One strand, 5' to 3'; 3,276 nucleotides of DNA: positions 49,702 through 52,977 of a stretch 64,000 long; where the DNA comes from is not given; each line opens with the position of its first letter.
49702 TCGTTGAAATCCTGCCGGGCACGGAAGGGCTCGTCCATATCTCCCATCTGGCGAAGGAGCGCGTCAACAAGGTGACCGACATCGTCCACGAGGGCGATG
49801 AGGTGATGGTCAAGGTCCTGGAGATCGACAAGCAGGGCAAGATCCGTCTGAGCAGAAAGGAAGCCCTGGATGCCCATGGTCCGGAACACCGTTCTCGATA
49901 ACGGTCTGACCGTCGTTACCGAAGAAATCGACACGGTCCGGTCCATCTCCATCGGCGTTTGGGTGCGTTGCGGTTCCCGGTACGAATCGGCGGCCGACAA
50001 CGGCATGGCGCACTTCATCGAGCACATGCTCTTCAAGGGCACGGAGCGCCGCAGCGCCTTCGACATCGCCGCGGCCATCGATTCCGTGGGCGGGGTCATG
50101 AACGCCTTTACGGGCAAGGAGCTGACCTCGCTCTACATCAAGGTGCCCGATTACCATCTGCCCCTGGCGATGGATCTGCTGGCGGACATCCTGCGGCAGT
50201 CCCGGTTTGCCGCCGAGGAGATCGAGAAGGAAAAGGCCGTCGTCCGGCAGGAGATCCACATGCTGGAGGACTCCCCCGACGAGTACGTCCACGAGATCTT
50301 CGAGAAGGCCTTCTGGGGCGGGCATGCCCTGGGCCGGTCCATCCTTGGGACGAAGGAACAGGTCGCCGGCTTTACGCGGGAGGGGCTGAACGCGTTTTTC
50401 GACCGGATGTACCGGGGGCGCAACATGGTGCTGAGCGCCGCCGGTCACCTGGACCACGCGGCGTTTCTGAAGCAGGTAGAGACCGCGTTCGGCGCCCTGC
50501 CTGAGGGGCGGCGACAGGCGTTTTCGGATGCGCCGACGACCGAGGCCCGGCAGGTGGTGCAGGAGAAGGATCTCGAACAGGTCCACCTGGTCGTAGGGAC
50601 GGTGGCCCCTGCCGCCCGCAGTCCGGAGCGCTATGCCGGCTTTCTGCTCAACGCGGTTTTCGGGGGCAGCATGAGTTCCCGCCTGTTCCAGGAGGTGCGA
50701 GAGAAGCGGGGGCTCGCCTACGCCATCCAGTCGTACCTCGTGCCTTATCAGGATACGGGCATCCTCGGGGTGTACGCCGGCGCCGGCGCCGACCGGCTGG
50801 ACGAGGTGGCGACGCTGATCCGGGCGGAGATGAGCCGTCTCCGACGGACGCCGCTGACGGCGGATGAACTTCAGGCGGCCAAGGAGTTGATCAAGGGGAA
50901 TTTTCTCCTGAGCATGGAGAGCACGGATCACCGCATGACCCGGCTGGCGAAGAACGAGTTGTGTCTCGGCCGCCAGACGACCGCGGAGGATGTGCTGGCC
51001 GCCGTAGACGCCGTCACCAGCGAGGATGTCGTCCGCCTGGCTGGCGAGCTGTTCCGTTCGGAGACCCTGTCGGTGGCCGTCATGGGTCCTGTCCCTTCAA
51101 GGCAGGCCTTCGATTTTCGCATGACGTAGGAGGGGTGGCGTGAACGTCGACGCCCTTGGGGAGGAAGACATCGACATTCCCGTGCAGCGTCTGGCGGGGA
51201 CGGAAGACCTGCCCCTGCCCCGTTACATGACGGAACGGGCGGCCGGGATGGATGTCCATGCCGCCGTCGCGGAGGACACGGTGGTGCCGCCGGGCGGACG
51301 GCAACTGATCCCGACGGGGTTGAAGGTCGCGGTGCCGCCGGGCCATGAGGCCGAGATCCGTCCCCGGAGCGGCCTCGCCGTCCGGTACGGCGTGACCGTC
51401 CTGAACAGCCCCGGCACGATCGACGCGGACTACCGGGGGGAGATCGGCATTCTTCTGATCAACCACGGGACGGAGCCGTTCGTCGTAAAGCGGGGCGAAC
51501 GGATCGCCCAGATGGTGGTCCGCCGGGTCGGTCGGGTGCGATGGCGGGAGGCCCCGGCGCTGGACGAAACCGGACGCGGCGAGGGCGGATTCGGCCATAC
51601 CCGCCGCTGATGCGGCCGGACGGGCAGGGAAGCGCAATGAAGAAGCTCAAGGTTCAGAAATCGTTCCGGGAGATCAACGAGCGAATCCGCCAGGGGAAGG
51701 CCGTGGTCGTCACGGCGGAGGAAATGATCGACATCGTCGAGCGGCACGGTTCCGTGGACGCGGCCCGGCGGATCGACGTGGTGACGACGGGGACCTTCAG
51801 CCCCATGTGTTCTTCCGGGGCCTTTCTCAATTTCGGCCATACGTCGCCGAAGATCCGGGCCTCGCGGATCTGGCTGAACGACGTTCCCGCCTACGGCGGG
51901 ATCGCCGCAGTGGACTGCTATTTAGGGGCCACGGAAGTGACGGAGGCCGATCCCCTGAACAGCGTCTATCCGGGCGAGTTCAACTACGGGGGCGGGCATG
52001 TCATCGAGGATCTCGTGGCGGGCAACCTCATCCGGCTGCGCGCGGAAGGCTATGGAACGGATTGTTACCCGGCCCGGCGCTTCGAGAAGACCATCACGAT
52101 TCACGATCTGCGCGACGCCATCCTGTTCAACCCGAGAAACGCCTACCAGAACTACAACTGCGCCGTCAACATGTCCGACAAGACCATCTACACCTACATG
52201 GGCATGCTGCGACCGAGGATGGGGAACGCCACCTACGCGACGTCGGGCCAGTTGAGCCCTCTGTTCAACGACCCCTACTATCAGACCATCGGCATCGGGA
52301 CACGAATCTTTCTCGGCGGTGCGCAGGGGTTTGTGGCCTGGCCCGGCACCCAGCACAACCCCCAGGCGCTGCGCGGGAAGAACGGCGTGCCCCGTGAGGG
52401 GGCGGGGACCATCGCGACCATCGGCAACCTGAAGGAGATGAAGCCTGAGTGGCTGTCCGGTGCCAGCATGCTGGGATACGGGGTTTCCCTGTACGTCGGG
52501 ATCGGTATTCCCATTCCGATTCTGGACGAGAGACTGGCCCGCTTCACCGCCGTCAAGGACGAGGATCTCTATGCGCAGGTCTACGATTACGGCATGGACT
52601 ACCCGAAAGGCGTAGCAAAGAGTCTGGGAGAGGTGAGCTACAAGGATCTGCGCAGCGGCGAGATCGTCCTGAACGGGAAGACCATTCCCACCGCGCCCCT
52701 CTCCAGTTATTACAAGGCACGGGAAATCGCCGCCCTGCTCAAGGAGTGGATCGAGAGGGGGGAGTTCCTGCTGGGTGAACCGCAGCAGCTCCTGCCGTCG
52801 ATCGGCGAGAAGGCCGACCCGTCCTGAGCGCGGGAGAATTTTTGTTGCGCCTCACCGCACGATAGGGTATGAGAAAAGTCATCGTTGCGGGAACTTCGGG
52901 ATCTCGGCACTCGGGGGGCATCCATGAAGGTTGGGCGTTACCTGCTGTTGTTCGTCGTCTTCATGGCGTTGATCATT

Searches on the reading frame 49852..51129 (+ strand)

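Call 20: search_protein_families(library=pfam, proteins=[window:49852-51129:+], max_evalue=0.0001)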
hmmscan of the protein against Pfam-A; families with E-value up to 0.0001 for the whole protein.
window:49852-51129:+ (425 aa): 2 families
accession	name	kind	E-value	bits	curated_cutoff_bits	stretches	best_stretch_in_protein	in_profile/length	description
PF05193.26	Peptidase_M16_C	-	3.2e-41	141.6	23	1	174-345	2-179/181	Peptidase M16 inactive domain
PF00675.25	Peptidase_M16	-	1.1e-39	136.1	22.3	1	21-168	2-149/149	Insulinase (Peptidase family M16)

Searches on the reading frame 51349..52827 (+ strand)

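Call 20: search_protein_families(library=pfam, proteins=[window:51349-52827:+], max_evalue=0.0001)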
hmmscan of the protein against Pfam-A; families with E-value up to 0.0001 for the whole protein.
window:51349-52827:+ (492 aa): 1 family
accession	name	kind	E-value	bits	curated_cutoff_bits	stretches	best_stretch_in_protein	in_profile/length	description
PF01837.22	HcyBio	-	1.7e-157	524.2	26.2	1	118-475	1-349/349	Homocysteine biosynthesis enzyme, sulfur-incorporation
